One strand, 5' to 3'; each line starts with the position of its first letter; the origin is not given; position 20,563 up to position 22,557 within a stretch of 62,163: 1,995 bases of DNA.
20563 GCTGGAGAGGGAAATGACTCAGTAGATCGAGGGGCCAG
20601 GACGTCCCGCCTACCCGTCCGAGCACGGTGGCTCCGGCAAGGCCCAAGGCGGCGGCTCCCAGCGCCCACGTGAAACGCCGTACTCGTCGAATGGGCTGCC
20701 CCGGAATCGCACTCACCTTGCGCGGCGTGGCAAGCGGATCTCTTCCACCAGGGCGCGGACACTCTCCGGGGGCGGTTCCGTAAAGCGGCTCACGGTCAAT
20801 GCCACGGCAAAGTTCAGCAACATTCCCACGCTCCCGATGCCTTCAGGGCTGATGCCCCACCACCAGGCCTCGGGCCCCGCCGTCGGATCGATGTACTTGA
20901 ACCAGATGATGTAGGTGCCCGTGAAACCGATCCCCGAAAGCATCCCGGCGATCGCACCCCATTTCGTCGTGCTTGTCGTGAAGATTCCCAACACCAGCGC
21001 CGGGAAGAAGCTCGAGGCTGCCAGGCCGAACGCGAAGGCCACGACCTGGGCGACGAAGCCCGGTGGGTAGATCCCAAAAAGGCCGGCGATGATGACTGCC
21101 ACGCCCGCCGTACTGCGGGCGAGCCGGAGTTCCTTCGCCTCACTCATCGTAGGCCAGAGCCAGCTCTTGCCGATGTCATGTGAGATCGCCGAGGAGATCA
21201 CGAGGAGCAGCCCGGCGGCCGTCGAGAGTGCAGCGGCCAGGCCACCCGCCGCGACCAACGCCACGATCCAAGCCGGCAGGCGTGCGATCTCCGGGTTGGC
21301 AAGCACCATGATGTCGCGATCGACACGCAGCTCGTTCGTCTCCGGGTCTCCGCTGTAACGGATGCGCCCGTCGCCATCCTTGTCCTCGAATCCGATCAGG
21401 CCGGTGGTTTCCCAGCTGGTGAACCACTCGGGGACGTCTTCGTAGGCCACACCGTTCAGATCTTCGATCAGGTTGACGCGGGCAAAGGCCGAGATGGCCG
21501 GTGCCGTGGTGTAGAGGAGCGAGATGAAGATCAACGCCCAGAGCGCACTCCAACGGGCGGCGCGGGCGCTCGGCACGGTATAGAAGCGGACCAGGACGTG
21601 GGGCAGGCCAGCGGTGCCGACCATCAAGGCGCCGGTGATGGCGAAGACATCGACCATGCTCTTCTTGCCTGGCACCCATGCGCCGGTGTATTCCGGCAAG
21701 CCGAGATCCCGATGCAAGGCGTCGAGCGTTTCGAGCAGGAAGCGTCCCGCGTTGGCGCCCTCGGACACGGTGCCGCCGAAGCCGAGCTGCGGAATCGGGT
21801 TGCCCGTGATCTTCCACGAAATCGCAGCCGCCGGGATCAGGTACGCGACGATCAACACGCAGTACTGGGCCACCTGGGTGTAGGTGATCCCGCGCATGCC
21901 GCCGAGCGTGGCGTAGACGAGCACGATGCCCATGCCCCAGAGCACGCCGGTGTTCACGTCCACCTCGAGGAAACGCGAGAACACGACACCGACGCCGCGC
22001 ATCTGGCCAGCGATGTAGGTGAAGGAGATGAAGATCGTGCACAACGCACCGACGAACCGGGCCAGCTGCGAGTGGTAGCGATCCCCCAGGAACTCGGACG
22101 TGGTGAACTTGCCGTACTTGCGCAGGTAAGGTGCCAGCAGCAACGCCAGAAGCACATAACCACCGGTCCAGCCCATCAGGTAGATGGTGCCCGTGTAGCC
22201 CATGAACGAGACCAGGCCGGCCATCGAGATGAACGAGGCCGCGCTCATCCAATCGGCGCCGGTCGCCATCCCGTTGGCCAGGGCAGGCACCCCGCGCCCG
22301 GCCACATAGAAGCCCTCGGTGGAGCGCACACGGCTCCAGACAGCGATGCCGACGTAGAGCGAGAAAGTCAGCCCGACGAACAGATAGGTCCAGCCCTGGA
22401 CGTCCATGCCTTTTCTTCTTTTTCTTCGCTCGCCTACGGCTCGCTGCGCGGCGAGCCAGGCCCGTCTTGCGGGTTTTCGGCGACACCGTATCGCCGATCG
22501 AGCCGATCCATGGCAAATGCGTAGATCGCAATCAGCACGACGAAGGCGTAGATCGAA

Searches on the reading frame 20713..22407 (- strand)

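Call 71: search_protein_families(library=pfam, proteins=[window:20713-22407:-], max_evalue=0.00001)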
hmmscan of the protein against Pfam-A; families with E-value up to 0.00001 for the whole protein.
window:20713-22407:- (564 aa): 1 family
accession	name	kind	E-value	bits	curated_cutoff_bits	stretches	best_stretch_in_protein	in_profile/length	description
PF00474.23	SSF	-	4e-45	154.9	22.8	2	33-308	1-258/406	Sodium:solute symporter family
